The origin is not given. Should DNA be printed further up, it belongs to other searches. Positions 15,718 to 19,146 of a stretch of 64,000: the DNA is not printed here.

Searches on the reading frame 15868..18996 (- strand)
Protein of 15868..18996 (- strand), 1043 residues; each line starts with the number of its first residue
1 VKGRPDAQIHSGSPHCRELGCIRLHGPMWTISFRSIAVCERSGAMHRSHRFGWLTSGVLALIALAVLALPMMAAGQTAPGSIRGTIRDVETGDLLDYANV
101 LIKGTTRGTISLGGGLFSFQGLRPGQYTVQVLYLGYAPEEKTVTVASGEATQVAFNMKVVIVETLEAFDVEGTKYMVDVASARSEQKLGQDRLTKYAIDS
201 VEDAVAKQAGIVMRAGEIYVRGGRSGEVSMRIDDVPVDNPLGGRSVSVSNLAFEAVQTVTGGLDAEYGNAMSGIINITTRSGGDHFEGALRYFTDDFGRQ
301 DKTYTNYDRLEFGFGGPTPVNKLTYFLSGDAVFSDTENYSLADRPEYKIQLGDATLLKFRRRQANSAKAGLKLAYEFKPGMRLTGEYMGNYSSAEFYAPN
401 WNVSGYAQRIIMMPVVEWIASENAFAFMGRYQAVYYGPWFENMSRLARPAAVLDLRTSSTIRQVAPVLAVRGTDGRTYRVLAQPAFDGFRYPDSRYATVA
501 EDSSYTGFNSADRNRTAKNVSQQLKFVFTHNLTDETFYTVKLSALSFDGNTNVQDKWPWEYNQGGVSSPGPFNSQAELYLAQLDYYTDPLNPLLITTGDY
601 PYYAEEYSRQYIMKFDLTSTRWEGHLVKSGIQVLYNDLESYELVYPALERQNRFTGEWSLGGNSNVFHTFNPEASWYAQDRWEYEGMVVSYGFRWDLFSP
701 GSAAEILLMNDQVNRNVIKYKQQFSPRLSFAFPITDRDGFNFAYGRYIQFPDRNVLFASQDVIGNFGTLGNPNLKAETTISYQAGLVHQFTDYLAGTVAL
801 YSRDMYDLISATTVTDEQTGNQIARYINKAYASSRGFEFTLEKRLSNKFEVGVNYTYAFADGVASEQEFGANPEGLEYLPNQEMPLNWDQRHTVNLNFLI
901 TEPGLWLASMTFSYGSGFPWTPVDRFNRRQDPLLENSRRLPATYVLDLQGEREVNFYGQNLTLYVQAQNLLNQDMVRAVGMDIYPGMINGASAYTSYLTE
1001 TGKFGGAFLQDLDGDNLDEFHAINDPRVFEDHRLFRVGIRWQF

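Call 9: search_protein_families(library=pfam, proteins=[window:15868-18996:-], max_evalue=0.01)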
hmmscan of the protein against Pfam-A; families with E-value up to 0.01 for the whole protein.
window:15868-18996:- (1043 aa): 6 families
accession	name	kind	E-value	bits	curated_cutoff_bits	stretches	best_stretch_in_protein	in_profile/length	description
PF00593.30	TonB_dep_Rec_b-barrel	-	2.6e-26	93.9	27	1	483-970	16-436/436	TonB dependent receptor-like, beta-barrel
PF13620.12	CarboxypepD_reg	-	2.8e-15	56.8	32.3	1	81-157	1-81/82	Carboxypeptidase regulatory-like domain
PF13715.12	CarbopepD_reg_2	-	3.8e-15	56.1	32.2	1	82-158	1-77/88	CarboxypepD_reg-like domain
PF07715.20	Plug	-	0.00024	22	23.9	1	182-273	6-106/107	TonB-dependent Receptor Plug Domain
PF12985.13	DUF3869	-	0.0013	19.3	24.5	1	81-159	7-82/85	Domain of unknown function (DUF3869)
PF08308.17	PEGA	-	0.0034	17.7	20.8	1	121-156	31-66/71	PEGA domain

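Call 11: search_protein_families(library=ncbifam, proteins=[window:15868-18996:-], max_evalue=10)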
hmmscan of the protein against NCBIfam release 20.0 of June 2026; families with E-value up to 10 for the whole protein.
window:15868-18996:- (1043 aa): 12 families
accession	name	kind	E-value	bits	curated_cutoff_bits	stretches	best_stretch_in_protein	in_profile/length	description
NF010010.0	PRK13483.1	equivalog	4.1e-13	48.2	927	2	767-894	448-578/660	ligand-gated channel protein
NF010048.1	PRK13524.1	subfamily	7.8e-11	41.1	493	2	769-900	524-653/744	FepA family TonB-dependent siderophore receptor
NF052345.1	S_layer_anammox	exception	1.4e-09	35.9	1400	1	77-167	1310-1401/1596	Kustd1514 family S-layer glycoprotein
NF010051.0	PRK13528.1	subfamily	3e-09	35.7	583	2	769-875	514-618/727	FepA family TonB-dependent siderophore receptor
NF010038.0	PRK13513.1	equivalog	1.3e-08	33.8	942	2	769-892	446-578/659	ligand-gated channel protein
NF010012.0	PRK13486.1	equivalog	2.8e-08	32.6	924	1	764-891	460-581/696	TonB-dependent receptor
NF049946.1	TonB_dep_CU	exception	3.2e-07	29.1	700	2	771-864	488-579/683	TonB-dependent receptor, CU motif-type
NF010011.0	PRK13484.1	equivalog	2.3e-06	26.1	1197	1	768-862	464-560/682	IreA family TonB-dependent siderophore receptor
NF050067.1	TonBEntbctnRecCfrA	equivalog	3.5e-06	25.6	1200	2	723-858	423-570/698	TonB-dependent ferric enterobactin receptor CfrA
NF041535.1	TonB_rec_PqqU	equivalog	8.1e-05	21.1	1200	2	228-284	77-134/676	TonB-dependent receptor PqqU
NF049947.1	TonB_dep_PCPU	exception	0.00094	17.5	800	1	770-861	484-574/685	TonB-dependent receptor, PCPU motif-type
NF053590.1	TonB_dep_TOL0244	equivalog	0.007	15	645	1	724-857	360-491/604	TOL_0244 family TonB-dependent receptor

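Call 68: search_solved_structures(query=window:15868-18996:-, max_evalue=0.001)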
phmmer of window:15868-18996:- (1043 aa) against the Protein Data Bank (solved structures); distinct sequences matched with E-value up to 0.001: 1.
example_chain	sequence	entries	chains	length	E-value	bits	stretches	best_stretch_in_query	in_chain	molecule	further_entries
5aq0_A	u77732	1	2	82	0.00064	20.5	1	81-158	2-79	CARBOXYPEPTIDASE D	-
